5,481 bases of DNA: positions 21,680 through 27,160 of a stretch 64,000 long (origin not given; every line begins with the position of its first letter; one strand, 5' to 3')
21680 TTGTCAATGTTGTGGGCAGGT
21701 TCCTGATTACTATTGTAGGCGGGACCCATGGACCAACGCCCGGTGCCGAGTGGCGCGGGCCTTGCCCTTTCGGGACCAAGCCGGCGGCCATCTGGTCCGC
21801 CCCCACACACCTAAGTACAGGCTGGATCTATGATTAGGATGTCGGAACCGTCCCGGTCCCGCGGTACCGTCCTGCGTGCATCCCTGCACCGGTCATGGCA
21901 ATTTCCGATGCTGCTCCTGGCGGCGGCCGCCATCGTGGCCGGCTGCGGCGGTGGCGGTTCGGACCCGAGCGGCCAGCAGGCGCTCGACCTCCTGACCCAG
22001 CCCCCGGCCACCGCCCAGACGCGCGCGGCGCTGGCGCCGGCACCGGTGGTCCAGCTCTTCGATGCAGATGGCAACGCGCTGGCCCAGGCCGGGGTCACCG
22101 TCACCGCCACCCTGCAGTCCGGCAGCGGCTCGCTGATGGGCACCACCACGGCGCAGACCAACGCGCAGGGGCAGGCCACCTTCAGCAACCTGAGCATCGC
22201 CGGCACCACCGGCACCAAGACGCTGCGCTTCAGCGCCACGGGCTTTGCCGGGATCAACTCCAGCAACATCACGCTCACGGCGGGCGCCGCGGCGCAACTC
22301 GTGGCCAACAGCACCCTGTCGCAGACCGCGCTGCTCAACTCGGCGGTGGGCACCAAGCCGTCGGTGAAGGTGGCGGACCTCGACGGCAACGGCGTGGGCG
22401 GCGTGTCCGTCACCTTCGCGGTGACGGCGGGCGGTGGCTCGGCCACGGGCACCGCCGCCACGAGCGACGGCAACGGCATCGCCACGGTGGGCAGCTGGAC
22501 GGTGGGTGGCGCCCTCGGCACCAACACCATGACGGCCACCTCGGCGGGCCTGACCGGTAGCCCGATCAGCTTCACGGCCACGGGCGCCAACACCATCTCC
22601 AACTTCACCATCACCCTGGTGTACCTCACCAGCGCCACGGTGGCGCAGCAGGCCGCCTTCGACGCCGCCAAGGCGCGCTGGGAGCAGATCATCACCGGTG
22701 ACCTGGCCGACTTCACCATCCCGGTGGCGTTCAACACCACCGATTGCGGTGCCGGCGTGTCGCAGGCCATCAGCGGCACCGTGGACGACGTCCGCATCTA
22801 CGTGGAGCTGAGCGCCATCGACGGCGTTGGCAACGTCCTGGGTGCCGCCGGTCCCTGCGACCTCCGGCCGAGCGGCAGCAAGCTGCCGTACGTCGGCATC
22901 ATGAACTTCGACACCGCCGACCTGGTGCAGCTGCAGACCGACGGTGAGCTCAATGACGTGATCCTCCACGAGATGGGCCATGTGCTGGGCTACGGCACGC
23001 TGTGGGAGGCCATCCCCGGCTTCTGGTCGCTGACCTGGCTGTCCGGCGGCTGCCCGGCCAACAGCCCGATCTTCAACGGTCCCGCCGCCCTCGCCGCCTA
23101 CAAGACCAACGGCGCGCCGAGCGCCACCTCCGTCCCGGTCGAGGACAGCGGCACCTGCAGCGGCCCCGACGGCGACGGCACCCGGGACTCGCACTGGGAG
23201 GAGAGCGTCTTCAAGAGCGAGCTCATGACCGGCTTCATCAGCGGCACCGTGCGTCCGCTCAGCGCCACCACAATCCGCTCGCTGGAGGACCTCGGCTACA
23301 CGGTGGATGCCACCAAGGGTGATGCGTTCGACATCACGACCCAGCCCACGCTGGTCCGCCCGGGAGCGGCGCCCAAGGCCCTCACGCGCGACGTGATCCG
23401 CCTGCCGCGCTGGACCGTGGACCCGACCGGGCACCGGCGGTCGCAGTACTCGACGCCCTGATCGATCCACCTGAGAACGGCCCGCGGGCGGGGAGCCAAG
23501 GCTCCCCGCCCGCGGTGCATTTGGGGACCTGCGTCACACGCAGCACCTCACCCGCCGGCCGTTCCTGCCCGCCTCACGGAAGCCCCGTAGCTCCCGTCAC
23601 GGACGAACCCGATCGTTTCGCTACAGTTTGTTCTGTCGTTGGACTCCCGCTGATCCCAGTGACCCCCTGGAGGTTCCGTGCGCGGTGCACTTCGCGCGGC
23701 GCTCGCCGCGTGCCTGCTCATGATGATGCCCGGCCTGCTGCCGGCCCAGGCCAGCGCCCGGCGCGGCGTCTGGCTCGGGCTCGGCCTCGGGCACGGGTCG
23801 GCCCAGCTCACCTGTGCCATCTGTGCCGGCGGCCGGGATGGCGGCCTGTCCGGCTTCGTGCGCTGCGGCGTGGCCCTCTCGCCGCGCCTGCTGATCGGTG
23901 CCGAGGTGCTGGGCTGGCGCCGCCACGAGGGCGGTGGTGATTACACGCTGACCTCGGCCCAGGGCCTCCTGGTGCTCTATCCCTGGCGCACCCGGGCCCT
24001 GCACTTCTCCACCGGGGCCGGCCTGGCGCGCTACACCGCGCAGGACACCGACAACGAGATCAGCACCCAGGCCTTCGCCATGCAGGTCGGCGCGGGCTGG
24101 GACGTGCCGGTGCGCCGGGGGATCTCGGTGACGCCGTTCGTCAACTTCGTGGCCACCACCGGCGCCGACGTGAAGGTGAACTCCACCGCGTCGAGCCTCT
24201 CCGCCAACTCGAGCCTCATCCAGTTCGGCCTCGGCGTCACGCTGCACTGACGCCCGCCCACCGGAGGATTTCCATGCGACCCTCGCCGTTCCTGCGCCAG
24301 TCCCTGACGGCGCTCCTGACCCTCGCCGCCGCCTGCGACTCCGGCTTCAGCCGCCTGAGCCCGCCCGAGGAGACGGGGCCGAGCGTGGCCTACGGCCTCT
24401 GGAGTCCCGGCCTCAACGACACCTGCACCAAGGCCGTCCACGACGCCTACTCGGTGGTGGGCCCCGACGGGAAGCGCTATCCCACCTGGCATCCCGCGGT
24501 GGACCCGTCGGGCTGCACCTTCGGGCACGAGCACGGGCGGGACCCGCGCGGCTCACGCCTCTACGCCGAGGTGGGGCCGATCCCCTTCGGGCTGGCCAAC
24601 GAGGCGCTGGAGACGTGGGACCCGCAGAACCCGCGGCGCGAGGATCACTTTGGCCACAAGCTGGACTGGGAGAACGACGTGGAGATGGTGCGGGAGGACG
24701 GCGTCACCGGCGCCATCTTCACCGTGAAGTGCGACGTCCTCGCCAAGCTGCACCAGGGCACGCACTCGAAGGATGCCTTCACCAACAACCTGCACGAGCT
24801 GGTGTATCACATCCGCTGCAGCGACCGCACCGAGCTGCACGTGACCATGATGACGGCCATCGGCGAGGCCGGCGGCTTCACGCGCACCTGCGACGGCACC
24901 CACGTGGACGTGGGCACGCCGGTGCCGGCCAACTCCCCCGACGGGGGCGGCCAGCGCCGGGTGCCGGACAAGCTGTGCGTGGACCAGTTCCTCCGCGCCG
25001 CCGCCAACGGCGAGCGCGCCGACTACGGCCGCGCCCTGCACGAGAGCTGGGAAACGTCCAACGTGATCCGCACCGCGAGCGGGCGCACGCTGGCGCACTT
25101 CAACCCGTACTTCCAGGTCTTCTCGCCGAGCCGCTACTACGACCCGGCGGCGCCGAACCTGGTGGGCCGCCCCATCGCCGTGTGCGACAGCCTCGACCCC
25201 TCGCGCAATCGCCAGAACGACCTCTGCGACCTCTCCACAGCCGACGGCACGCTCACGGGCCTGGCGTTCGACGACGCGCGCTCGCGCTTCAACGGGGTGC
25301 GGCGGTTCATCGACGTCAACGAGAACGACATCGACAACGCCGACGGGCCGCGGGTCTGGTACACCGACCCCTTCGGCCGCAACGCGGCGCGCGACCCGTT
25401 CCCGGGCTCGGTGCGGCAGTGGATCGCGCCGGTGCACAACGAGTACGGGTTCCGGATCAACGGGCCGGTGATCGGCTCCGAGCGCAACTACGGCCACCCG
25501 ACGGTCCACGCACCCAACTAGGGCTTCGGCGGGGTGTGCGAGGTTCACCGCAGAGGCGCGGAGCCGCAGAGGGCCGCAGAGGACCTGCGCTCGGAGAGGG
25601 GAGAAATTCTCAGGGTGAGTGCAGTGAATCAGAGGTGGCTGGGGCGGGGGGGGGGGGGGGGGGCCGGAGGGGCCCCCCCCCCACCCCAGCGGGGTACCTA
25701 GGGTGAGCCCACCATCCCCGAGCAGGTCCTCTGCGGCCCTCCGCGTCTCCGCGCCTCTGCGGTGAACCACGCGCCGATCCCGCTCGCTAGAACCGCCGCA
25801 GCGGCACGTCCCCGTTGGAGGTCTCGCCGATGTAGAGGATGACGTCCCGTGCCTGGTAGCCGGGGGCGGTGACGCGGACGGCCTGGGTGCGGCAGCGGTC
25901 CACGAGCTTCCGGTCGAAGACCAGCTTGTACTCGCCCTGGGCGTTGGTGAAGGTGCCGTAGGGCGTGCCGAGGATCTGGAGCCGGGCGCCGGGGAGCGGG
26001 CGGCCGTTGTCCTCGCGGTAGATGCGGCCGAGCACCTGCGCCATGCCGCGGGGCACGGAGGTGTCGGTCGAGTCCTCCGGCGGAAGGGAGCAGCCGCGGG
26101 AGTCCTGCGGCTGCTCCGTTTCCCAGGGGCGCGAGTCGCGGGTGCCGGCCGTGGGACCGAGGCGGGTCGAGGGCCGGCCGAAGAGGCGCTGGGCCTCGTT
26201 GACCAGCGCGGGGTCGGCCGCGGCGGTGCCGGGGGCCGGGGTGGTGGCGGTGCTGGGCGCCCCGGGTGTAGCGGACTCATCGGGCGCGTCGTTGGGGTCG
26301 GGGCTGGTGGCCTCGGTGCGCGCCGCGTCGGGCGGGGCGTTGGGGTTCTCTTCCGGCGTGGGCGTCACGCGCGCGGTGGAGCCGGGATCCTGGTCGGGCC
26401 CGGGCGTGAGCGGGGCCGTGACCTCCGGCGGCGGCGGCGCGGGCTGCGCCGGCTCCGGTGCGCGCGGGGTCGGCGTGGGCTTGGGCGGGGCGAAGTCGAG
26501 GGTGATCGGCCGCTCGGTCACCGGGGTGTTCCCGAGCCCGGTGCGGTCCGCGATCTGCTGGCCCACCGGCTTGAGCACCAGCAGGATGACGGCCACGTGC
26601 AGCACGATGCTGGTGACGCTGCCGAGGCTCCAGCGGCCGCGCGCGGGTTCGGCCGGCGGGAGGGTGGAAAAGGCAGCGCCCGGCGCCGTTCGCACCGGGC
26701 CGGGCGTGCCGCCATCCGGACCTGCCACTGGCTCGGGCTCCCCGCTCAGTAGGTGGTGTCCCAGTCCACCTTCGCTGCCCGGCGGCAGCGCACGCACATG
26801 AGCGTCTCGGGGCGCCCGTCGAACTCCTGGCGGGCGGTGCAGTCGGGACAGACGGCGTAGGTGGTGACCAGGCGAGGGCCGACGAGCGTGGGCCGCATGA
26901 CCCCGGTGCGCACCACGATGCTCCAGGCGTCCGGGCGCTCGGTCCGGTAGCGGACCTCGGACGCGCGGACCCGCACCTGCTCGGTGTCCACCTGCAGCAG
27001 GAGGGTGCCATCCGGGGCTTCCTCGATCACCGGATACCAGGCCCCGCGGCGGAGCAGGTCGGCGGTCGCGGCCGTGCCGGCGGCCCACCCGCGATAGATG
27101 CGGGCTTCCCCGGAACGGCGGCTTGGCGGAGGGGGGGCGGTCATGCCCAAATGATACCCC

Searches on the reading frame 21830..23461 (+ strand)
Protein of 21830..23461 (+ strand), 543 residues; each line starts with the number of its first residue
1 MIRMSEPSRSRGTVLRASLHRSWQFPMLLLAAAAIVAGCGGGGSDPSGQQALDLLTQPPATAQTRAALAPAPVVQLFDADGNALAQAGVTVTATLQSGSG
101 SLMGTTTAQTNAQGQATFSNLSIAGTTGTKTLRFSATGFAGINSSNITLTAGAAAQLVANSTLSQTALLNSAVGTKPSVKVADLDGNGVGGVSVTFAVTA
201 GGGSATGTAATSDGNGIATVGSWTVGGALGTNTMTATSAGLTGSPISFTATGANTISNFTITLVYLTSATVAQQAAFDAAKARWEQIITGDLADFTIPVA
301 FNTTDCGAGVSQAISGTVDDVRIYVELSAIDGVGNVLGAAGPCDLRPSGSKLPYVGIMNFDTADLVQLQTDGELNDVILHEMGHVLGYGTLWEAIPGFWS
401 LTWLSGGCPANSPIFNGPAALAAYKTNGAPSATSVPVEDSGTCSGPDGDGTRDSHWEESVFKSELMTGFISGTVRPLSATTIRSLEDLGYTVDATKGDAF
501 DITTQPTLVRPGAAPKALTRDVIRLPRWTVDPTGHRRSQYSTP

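Call 80: search_protein_families(library=pfam, proteins=[window:21830-23461:+], max_evalue=0.001)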
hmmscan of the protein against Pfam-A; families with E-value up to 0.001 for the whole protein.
window:21830-23461:+ (543 aa): 3 families
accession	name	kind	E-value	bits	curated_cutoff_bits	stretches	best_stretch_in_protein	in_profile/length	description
PF01457.22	Peptidase_M8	-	3.6e-13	49.5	21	1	309-497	161-332/529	Leishmanolysin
PF13620.12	CarboxypepD_reg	-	1.6e-07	32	32.3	1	77-157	7-77/82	Carboxypeptidase regulatory-like domain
PF02369.22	Big_1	-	0.00017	22.1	34.9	0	178-247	22-89/93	Bacterial Ig-like domain (group 1)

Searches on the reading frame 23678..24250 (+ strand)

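Call 84: search_protein_families(library=pfam, proteins=[window:23678-24250:+], max_evalue=0.0001)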
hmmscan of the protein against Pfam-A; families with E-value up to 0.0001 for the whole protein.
window:23678-24250:+ (190 aa): 1 family
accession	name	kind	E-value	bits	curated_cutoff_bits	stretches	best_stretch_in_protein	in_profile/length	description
PF13505.12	OMP_b-brl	-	1.8e-05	25.4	28.7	1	11-160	2-155/175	Outer membrane protein beta-barrel domain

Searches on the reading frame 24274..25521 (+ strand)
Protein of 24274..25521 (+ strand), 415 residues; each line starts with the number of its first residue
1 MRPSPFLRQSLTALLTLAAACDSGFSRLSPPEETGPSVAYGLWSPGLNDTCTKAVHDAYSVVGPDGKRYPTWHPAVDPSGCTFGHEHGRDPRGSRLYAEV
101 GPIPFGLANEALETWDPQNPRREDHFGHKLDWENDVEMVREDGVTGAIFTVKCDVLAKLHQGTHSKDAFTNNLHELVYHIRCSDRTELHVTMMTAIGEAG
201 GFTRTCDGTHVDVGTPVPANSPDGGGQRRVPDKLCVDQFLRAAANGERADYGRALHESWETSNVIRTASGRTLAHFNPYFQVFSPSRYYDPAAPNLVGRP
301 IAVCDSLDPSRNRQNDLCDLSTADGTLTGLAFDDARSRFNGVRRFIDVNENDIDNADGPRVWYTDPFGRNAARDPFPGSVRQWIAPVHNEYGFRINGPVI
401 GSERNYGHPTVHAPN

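Call 31: search_protein_families(library=pfam, proteins=[window:24274-25521:+], max_evalue=0.001)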
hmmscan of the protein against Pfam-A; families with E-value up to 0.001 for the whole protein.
window:24274-25521:+ (415 aa): 0 families

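Call 69: find_homologous_proteins(query=window:24274-25521:+, max_evalue=1e-60)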
Query window:24274-25521:+ (415 aa): 1469 proteins with E <= 1e-60 among 8000 candidates; the best 120 are listed.
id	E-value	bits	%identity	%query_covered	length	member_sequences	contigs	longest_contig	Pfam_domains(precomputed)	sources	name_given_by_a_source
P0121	2.8e-285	964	97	100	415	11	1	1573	-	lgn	-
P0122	3.2e-240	816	81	99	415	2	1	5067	-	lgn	-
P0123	2.6e-216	737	73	98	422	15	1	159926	-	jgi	-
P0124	7.2e-216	735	73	99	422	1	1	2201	-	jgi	-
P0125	9.3e-213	725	73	100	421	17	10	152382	-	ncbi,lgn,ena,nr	ncbi:MAG: hypothetical protein JNM53_07960 [Gemmatimonadetes bacterium]|nr:hypothetical protein [Gem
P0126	1.4e-212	725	74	97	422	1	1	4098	-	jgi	jgi:hypothetical protein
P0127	2.1e-212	724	70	99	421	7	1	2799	-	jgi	jgi:hypothetical protein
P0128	2.1e-212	724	73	95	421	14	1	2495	-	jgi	jgi:hypothetical protein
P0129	1.5e-211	721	73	96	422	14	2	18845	-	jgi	jgi:hypothetical protein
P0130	3.9e-211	720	71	100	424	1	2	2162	-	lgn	-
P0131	4.0e-211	720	70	99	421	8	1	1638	-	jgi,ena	-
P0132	4.8e-210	716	73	95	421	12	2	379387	-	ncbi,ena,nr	ncbi:MAG: hypothetical protein IPO73_00535 [Gemmatimonadetes bacterium]|nr:hypothetical protein [Gem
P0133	1.2e-206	705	70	98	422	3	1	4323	-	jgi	jgi:hypothetical protein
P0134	4.8e-205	700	69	99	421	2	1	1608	-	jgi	jgi:hypothetical protein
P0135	2.9e-204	697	69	100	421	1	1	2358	-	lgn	-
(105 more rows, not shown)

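Call 70: find_encoding_contigs(protein=P0122, flank=1500, max_places=2)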
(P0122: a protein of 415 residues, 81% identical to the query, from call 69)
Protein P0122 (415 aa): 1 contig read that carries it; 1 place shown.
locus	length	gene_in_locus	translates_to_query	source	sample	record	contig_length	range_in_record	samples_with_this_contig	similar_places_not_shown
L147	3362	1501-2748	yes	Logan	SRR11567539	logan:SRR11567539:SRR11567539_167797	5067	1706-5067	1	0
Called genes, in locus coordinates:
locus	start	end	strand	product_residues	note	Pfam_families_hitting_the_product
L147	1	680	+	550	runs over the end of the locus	PF26198:Ig_SMCHD1_6th (faint), PF02369:Big_1 (faint), PF01457:Peptidase_M8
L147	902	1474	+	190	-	PF13505:OMP_b-brl (weak)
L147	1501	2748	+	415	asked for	-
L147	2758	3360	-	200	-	?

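Call 71: find_encoding_contigs(protein=P0125, flank=1500, max_places=4)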
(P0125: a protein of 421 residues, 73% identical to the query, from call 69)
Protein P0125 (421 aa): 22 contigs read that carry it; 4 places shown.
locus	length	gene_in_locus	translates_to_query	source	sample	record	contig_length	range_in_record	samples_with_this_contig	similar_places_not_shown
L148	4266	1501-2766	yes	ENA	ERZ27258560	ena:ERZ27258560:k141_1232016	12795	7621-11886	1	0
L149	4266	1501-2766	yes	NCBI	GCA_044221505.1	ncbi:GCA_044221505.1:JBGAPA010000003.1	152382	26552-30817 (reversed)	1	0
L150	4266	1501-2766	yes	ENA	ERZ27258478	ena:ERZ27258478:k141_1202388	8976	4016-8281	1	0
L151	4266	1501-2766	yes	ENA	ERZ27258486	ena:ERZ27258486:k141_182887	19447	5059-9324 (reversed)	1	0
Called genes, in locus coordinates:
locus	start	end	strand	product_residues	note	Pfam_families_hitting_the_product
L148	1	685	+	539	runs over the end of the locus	PF02369:Big_1 (faint), PF01457:Peptidase_M8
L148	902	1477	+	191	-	-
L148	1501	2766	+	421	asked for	-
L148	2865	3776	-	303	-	PF13620:CarboxypepD_reg (weak)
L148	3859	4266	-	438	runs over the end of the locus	?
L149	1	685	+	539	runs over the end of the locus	PF02369:Big_1 (faint), PF01457:Peptidase_M8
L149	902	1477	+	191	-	-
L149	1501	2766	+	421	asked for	-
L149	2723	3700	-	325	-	PF13620:CarboxypepD_reg (weak)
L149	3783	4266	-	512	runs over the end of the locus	PF00501:AMP-binding, PF13193:AMP-binding_C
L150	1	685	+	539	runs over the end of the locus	PF02369:Big_1 (faint), PF01457:Peptidase_M8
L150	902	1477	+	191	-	-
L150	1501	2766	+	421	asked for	-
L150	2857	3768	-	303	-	PF13620:CarboxypepD_reg (weak)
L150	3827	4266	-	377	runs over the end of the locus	?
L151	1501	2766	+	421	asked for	-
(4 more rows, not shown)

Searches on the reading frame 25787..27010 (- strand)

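Call 31: search_protein_families(library=pfam, proteins=[window:25787-27010:-], max_evalue=0.001)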
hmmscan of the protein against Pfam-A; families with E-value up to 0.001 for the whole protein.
window:25787-27010:- (407 aa): 2 families
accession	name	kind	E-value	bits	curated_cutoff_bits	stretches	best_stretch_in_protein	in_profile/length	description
PF13620.12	CarboxypepD_reg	-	1.4e-07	32.1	32.3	1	326-403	2-80/82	Carboxypeptidase regulatory-like domain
PF13715.12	CarbopepD_reg_2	-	2.5e-06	27.8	32.2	1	328-396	3-66/88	CarboxypepD_reg-like domain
